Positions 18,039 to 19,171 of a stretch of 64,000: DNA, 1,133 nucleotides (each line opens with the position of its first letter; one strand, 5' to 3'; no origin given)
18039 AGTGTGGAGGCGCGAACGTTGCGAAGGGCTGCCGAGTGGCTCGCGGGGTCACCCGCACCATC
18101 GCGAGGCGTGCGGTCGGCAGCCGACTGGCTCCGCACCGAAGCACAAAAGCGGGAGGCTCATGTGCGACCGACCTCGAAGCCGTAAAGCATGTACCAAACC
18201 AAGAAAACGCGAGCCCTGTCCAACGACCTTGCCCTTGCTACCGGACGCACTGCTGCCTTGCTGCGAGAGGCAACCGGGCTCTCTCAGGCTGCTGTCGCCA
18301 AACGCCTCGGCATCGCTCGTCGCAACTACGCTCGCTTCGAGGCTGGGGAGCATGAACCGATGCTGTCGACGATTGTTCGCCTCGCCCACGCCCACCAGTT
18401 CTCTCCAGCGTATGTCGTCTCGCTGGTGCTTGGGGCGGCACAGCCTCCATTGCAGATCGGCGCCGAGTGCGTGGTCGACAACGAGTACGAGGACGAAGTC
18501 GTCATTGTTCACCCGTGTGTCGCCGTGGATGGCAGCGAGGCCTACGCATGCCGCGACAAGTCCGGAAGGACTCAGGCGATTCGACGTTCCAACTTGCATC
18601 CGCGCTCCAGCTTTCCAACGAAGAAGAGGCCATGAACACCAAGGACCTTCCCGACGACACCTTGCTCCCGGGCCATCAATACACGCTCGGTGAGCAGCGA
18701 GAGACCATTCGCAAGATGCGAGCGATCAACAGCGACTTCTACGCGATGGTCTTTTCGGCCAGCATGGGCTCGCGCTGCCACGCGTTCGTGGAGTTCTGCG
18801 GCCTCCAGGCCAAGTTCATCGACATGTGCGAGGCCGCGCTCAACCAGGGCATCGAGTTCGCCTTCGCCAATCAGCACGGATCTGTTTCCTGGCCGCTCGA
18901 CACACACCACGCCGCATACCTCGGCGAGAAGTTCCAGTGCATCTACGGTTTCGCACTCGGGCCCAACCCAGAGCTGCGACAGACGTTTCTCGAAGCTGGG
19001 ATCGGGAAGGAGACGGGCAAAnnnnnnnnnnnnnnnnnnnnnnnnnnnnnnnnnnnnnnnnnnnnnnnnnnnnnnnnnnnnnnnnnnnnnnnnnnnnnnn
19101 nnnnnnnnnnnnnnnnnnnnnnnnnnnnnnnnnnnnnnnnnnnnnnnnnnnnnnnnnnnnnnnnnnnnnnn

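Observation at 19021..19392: DUF2829 (Tad2-family-like) protein with a fresh in-frame 21-nt tandem duplication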

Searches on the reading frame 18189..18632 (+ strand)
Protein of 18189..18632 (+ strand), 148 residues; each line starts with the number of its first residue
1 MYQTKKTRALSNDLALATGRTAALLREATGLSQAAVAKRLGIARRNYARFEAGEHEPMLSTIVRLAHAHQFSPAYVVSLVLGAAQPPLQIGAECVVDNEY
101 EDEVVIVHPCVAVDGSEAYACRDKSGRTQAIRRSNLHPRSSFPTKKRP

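Call 48: search_protein_families(library=pfam, proteins=[window:18189-18632:+], max_evalue=0.01)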
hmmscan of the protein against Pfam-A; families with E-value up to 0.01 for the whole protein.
window:18189-18632:+ (148 aa): 4 families
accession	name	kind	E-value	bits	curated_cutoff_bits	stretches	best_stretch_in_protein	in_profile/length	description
PF13560.12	HTH_31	-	1.2e-11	45.1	27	1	19-74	3-59/64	Helix-turn-helix domain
PF01381.28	HTH_3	-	4.9e-11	42.9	23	1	25-75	4-54/55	Helix-turn-helix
PF12844.13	HTH_19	-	2.3e-05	24.7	30.2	1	25-78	7-60/64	Helix-turn-helix domain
PF20432.4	Xre-like-HTH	-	0.0046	17.7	25.8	1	23-56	16-48/63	Antitoxin Xre-like helix-turn-helix domain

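Call 49: search_protein_families(library=phrogs, proteins=[window:18189-18632:+], max_evalue=0.001)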
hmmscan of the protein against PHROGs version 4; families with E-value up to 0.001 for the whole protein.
window:18189-18632:+ (148 aa): 14 families
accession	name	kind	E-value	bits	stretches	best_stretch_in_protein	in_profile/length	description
phrog_8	-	transcription regulation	7.1e-08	33.3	1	21-79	165-218/346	transcriptional regulator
phrog_1373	-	transcription regulation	1.7e-07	32.4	1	24-68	70-114/166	transcriptional regulator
phrog_955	-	DNA, RNA and nucleotide metabolism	6.5e-07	30.2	1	18-72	25-82/142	HTH DNA binding protein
phrog_4836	-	transcription regulation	6.5e-07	30.1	1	3-78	61-136/194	CII-like regulator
phrog_2439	-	transcription regulation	8.9e-07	29.1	1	21-75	11-65/367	transcriptional regulator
phrog_7241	-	transcription regulation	1.6e-06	29.2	1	20-74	64-118/122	transcriptional regulator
phrog_4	-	transcription regulation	1.4e-05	25.3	1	20-78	140-193/400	transcriptional repressor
phrog_38027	-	transcription regulation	6.6e-05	23.9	1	24-79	75-130/143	transcriptional repressor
phrog_2104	-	unknown function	0.00028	22.1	1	24-66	46-88/103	-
phrog_3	-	transcription regulation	0.00038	21.3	1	25-69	96-137/430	transcriptional repressor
phrog_4739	-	unknown function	0.00061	20.4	1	23-75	73-125/167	-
phrog_6962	-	unknown function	0.00085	20.6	0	22-65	6-49/73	-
phrog_5823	-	transcription regulation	0.00092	19.5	0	17-75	6-65/404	transcriptional regulator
phrog_147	-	transcription regulation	0.00099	20.4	0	22-86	9-73/100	transcriptional regulator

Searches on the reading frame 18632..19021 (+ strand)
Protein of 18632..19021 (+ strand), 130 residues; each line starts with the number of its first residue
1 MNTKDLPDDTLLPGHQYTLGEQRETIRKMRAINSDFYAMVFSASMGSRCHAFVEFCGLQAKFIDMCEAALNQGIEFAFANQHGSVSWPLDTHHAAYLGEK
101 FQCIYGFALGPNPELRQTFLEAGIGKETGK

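Call 48: search_protein_families(library=pfam, proteins=[window:18632-19021:+], max_evalue=0.01)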
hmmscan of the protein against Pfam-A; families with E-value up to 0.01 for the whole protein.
window:18632-19021:+ (130 aa): 0 families

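Call 49: search_protein_families(library=phrogs, proteins=[window:18632-19021:+], max_evalue=0.001)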
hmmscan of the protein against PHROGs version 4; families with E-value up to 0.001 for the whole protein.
window:18632-19021:+ (130 aa): 1 family
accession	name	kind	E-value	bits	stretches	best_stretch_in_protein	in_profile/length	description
phrog_37280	-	unknown function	1.9e-11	44.8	1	24-105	23-102/108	-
